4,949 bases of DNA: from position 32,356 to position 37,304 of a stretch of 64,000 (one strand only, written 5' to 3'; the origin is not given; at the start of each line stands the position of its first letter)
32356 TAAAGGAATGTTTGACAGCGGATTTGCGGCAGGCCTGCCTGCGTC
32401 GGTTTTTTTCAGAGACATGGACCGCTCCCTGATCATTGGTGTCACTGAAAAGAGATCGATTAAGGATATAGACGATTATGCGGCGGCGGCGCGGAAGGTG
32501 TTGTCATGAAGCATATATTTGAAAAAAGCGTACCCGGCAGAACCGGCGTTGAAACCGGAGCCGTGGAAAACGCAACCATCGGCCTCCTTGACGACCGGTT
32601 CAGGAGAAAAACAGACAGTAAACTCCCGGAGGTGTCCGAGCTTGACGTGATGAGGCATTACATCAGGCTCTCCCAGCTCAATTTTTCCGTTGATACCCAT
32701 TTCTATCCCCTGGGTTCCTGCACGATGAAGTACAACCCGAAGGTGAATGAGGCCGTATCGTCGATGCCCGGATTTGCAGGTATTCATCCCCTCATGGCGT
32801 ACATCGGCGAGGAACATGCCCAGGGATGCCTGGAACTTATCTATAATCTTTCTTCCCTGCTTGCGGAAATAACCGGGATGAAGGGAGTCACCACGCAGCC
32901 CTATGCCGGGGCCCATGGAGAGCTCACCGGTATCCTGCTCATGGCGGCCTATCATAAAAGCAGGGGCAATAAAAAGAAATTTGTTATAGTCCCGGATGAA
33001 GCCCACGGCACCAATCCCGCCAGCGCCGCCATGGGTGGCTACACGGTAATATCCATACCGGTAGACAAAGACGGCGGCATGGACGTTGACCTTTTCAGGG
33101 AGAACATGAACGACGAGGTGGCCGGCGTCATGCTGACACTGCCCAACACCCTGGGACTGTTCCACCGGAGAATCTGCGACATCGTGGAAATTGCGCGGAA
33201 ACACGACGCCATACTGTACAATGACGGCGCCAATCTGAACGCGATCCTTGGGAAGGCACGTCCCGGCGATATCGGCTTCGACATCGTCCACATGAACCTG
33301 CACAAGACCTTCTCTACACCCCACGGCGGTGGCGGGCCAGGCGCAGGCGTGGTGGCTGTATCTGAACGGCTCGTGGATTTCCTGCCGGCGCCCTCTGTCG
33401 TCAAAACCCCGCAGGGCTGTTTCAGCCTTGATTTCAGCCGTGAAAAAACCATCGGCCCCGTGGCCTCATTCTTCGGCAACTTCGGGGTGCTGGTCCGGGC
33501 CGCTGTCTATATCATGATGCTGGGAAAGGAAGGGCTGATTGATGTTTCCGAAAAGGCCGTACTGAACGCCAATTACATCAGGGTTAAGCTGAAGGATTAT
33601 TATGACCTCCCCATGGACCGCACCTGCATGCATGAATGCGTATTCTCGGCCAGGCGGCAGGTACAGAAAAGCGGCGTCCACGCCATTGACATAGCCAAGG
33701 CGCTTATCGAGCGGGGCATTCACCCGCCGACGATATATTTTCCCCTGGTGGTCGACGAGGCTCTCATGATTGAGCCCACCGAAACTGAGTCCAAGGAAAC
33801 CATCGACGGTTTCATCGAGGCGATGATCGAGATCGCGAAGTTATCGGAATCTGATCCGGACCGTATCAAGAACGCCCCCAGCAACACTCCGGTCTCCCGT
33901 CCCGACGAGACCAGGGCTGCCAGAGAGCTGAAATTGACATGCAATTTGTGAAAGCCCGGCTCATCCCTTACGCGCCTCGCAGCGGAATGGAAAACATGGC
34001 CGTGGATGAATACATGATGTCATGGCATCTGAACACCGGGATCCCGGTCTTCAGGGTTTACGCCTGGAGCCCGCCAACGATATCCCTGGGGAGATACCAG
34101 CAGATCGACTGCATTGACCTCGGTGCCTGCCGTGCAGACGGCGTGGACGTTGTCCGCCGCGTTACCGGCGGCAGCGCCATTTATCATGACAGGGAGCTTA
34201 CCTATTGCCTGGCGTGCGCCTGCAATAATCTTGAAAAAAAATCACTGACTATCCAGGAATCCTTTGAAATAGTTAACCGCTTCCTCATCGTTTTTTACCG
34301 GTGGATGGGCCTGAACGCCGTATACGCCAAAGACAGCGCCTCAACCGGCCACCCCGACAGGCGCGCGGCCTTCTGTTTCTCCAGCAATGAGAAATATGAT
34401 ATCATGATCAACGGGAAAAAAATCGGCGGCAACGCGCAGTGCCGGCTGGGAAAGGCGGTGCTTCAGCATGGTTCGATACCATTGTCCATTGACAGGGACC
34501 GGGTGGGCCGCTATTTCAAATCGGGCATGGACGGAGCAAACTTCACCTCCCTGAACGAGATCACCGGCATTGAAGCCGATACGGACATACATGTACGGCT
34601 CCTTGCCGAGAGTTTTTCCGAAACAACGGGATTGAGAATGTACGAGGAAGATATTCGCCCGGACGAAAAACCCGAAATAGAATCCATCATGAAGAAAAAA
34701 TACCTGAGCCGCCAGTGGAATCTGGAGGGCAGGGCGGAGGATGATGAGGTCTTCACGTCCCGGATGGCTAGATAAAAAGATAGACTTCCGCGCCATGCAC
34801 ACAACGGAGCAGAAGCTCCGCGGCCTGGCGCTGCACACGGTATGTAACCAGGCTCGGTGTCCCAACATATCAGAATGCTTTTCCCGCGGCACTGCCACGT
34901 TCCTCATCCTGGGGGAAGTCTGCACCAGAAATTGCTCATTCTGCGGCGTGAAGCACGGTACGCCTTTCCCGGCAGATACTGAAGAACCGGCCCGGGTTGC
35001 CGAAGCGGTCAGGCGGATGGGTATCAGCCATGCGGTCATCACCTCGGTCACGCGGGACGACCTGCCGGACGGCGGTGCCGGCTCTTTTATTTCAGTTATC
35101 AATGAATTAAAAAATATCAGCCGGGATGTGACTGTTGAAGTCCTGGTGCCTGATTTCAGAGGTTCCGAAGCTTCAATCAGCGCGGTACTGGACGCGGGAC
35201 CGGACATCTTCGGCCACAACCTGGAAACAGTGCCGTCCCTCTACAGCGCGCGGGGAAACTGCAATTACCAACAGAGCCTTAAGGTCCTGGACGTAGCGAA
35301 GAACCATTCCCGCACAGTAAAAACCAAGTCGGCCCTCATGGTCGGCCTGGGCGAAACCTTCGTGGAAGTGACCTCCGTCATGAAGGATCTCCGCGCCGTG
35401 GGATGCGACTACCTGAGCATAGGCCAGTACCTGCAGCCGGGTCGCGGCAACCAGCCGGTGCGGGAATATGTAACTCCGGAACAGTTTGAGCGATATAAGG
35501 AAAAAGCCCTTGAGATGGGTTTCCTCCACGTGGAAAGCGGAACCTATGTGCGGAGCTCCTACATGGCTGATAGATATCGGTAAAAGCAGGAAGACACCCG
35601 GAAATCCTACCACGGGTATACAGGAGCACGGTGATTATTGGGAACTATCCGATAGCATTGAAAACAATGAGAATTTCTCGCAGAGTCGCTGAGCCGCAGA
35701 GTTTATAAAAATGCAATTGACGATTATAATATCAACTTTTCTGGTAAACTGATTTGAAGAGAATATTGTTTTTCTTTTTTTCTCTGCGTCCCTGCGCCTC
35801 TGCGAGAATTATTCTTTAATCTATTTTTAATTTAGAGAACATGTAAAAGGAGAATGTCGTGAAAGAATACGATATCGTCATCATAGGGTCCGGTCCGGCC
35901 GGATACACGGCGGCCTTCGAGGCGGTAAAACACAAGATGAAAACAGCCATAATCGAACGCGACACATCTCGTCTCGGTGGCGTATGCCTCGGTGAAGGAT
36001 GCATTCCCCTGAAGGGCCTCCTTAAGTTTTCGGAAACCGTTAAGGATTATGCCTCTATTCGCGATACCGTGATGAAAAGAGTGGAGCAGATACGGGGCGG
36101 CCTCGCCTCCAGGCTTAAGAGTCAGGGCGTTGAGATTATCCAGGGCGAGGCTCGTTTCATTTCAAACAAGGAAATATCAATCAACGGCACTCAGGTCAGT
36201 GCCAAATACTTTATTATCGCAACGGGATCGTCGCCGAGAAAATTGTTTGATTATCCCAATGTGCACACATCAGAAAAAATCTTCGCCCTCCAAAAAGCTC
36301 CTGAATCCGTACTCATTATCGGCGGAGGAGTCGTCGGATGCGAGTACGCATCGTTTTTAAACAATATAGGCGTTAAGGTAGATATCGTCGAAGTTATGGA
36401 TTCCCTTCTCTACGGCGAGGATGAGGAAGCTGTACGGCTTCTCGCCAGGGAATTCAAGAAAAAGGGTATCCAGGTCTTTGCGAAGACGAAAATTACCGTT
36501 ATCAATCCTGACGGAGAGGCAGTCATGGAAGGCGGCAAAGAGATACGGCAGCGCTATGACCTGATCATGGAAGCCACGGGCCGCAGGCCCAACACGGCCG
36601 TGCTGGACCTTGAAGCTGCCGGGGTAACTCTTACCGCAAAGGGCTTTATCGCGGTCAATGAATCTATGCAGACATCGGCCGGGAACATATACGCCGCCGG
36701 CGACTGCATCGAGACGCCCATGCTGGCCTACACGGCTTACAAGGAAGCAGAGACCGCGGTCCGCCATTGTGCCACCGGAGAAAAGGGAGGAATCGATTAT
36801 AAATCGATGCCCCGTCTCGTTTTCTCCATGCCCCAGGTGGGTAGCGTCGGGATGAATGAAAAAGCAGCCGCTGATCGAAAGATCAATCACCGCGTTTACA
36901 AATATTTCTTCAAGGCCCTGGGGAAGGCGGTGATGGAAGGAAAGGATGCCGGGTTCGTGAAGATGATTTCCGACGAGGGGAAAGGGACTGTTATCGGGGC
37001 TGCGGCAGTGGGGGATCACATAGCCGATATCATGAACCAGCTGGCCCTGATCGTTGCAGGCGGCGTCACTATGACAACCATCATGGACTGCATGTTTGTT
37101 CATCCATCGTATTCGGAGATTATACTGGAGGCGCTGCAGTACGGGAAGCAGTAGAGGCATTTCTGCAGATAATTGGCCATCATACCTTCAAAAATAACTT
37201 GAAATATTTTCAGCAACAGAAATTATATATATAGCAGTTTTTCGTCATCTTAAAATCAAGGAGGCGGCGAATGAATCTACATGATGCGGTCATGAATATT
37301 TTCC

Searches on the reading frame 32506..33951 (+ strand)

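Call 68: search_protein_families(library=pfam, proteins=[window:32506-33951:+], max_evalue=0.00001)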
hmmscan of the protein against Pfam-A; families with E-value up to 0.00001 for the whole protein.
window:32506-33951:+ (481 aa): 3 families
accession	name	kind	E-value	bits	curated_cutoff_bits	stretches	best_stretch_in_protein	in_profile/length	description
PF21478.3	GcvP2_C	-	1.7e-25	89.7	27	1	348-445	2-100/122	Glycine dehydrogenase, C-terminal domain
PF02347.22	GDC-P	-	6.3e-16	58.7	26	1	43-294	47-284/429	Glycine cleavage system P-protein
PF00266.25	Aminotran_5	-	5.7e-09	35.8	21.5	1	148-293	80-221/371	Aminotransferase class-V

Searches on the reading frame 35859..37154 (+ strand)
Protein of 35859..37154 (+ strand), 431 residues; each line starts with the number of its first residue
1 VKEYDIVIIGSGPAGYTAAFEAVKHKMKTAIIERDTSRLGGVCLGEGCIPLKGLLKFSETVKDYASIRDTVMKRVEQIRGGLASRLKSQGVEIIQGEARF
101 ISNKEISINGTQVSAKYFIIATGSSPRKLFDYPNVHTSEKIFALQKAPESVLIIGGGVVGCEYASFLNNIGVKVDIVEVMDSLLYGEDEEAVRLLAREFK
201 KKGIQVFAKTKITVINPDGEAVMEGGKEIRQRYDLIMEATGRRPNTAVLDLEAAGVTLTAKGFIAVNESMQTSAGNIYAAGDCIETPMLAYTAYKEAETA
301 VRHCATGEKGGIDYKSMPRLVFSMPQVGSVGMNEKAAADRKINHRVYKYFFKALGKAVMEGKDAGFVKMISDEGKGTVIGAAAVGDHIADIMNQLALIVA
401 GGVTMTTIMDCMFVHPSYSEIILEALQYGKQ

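Call 68: search_protein_families(library=pfam, proteins=[window:35859-37154:+], max_evalue=0.00001)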
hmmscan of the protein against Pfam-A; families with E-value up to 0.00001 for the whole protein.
window:35859-37154:+ (431 aa): 12 families
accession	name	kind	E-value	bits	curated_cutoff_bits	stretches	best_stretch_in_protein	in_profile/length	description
PF07992.20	Pyr_redox_2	-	4.5e-68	230.2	26.1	1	4-297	1-291/291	Pyridine nucleotide-disulphide oxidoreductase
PF02852.28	Pyr_redox_dim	-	3.2e-27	95.4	25.3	1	317-425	1-109/110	Pyridine nucleotide-disulphide oxidoreductase, dimerisation domain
PF00070.33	Pyr_redox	-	4.5e-19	69.2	22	1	150-221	1-72/82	Pyridine nucleotide-disulphide oxidoreductase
PF13738.12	Pyr_redox_3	-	1.2e-13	51.5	30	1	105-281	115-305/305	Pyridine nucleotide-disulphide oxidoreductase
PF01266.30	DAO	-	6.5e-11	42.8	27.9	0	5-35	1-31/353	FAD dependent oxidoreductase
PF01134.28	GIDA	-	9.3e-09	35.2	22.1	0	5-42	1-38/391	Glucose inhibited division protein A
PF03486.20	HI0933_like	-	2.1e-08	34.4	50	0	5-36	2-33/244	HI0933-like protein Rossmann domain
PF01946.23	Thi4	-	2.7e-08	33.8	26.2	1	3-45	17-60/235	Thi4 family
PF12831.13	FAD_oxidored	-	8.9e-08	32.3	27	1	5-82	1-74/416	FAD dependent oxidoreductase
PF13450.12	NAD_binding_8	-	1.1e-07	32.4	21.9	0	8-43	1-35/68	NAD(P)-binding Rossmann-like domain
PF00890.30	FAD_binding_2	-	2.5e-07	30.7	20.4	1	5-44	1-40/414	FAD binding domain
PF01494.25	FAD_binding_3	-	4.5e-07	29.9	22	0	150-181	3-34/349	FAD binding domain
